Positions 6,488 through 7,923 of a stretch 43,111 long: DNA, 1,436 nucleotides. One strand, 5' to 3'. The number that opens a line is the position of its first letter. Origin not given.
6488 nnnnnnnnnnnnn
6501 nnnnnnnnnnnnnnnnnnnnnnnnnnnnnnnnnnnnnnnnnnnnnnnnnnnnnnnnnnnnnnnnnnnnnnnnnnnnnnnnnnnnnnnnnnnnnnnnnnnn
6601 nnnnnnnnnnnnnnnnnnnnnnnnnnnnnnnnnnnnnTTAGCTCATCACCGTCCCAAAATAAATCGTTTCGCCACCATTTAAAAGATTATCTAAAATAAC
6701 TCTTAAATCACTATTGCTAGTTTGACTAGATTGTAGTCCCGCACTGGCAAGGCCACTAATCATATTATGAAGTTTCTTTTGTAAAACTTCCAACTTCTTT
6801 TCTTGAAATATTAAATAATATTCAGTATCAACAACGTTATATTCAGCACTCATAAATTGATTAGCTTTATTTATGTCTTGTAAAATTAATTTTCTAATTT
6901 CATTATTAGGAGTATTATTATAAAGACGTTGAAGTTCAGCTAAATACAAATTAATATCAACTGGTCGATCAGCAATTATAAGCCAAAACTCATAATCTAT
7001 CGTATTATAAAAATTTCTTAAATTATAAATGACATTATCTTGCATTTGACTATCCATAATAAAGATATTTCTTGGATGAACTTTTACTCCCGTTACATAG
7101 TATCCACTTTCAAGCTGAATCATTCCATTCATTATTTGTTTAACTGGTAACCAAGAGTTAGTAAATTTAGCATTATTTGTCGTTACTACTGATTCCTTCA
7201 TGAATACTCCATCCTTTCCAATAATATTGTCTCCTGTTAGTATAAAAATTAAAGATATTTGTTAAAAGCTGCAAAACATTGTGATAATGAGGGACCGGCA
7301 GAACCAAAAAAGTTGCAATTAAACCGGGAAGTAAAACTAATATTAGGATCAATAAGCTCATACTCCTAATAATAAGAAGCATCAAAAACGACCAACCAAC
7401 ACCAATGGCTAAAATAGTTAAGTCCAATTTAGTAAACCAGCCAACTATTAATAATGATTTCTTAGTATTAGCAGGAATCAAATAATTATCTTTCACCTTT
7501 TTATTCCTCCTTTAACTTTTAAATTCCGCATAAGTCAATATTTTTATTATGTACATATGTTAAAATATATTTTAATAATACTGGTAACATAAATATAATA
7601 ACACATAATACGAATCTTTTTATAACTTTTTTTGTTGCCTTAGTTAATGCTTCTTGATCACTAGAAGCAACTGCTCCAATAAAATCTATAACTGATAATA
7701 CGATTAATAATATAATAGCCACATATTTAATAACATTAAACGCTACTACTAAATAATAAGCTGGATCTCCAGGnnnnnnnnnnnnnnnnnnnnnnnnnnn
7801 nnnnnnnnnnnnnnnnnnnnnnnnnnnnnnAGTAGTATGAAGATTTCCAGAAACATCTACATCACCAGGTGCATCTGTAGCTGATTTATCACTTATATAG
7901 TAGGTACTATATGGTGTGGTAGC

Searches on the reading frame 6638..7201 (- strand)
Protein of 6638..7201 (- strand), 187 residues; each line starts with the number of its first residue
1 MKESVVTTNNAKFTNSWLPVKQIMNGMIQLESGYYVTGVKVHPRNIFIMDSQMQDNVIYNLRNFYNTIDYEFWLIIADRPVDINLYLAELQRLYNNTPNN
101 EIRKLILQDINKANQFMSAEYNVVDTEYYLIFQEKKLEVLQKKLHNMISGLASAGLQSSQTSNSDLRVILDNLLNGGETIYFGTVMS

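Call 6: search_protein_families(library=pfam, proteins=[window:6638-7201:-], max_evalue=0.1)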
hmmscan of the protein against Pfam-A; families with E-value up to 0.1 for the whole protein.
window:6638-7201:- (187 aa): 0 families

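Call 7: search_protein_families(library=ncbifam, proteins=[window:6638-7201:-], max_evalue=0.1)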
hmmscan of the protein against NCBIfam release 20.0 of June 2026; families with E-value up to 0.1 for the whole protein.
window:6638-7201:- (187 aa): 1 family
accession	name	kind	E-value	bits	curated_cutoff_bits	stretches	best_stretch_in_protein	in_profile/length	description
NF045975.1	VirB4_plasma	equivalog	7.3e-15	53.8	590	1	8-175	98-276/894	Mbov_0397 family ICE element conjugal transfer ATPase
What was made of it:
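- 6638..7201 (-): VirB4 N-terminal domain encoded as a separate gene (187 aa). NF045975 positions 98-276, E 7e-15 (call 7).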

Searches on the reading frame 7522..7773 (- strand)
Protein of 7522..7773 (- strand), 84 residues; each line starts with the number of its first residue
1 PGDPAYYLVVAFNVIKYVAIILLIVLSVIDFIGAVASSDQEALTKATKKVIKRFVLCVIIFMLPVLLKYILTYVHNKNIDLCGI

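Call 45: search_solved_structures(query=A1, max_evalue=10, show_alignments=2)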
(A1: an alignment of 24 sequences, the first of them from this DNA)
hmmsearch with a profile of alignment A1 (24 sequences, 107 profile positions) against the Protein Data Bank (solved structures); distinct sequences matched with E-value up to 10: 32.
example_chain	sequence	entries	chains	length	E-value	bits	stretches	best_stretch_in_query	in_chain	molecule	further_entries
8y02_R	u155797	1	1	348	0.043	17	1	16-74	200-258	Short-wave-sensitive opsin 1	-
9nyx_B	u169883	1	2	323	0.082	16.1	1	19-71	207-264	Rhodopsin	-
6fk6_A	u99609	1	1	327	0.086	16.1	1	19-71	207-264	Rhodopsin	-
6fkb_A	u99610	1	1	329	0.087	16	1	19-71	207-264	Rhodopsin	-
1f88_A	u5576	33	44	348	0.089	16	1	19-71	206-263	RHODOPSIN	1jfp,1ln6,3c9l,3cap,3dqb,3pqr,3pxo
1gzm_A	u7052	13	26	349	0.09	16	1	19-71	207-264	RHODOPSIN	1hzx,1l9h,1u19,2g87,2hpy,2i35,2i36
4bey_A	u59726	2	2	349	0.097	15.9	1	19-71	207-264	Rhodopsin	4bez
3c9m_A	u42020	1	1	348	0.097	15.9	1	19-71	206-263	Rhodopsin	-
5dys_A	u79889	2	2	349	0.097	15.9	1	19-71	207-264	Rhodopsin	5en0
2x72_A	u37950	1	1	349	0.097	15.9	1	19-71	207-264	RHODOPSIN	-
2j4y_A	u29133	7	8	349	0.098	15.9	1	19-71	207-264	RHODOPSIN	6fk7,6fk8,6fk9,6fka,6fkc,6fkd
6fuf_A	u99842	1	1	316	0.15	15.2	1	19-71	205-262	Rhodopsin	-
6qno_R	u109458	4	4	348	0.17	15.1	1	19-71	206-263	Rhodopsin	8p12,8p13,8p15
4a4m_A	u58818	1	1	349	0.17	15.1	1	19-71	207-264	RHODOPSIN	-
9zs7_A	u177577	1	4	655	0.21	14.8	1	12-71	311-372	Potassium voltage-gated channel protein Shaker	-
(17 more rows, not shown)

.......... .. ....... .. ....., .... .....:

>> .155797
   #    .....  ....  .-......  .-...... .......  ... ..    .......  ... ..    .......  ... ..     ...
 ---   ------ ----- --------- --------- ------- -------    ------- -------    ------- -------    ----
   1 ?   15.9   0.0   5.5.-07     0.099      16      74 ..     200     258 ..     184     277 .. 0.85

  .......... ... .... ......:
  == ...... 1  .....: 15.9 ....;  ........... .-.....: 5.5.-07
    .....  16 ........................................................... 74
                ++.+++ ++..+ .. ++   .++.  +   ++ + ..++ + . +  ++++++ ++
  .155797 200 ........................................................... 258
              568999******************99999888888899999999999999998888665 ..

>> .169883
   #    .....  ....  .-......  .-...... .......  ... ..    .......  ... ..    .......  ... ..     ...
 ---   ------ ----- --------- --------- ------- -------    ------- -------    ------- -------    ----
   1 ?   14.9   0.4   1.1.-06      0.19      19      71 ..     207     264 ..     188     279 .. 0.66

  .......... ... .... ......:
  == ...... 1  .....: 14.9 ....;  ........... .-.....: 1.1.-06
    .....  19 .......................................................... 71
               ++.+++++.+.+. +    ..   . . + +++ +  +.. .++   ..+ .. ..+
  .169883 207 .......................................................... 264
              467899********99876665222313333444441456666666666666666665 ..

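Call 46: search_protein_families(library=pfam, alignment_id=A1, max_evalue=1)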
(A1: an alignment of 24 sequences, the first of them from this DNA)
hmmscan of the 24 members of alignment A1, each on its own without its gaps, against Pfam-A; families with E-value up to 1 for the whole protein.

A. member 1, seq(84 aa): 4 families
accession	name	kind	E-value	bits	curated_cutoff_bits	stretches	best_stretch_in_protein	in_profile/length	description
PF09323.15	DUF1980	-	0.0017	19.2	25.9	1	4-73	22-96/110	DUF1980 N-terminal domain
PF18895.5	T4SS_pilin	-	0.095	13.2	26.6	1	12-70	13-71/71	Type IV secretion system pilin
PF05987.18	DUF898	-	0.12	11.9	28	1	6-75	180-246/336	Bacterial protein of unknown function (DUF898)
PF01529.25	DHHC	-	0.48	10.9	28.7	1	10-79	52-120/133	DHHC palmitoyltransferase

B. families by the number of members that match (of 24 scanned): 51 families (the first 25 are shown)
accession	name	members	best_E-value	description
PF18895.5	T4SS_pilin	18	6.3e-06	Type IV secretion system pilin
PF01534.23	Frizzled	6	0.00022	Frizzled/Smoothened family membrane region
PF09323.15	DUF1980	5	0.00011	DUF1980 N-terminal domain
PF06195.18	DUF996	5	0.00037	Protein of unknown function (DUF996)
PF02460.24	Patched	3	0.0041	Patched SSD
PF00001.26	7tm_1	3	0.0098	7 transmembrane receptor (rhodopsin family)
PF10325.15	7TM_GPCR_Srz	2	0.0038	Serpentine type 7TM GPCR chemoreceptor Srz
PF02417.20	Chromate_transp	2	0.011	Chromate transporter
PF07937.16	DUF1686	2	0.021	Protein of unknown function (DUF1686)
PF05987.18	DUF898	2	0.022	Bacterial protein of unknown function (DUF898)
PF11295.13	DUF3096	2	0.023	Protein of unknown function (DUF3096)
PF13853.12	7tm_4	2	0.031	Olfactory receptor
PF01529.25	DHHC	2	0.11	DHHC palmitoyltransferase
PF09685.15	DUF4870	2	0.44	Domain of unknown function (DUF4870)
PF10110.14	GPDPase_memb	1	0.0022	Membrane domain of glycerophosphoryl diester phosphodiesterase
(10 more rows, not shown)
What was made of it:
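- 7519..8730 (-): P1: lipoprotein (lipobox FATGC) with a fast-evolving ectodomain fused to a C-terminal T4SS_pilin-type TM hairpin (residues about 307-396). The hairpin family hits PF18895 in 18 of 24 members (call 46).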
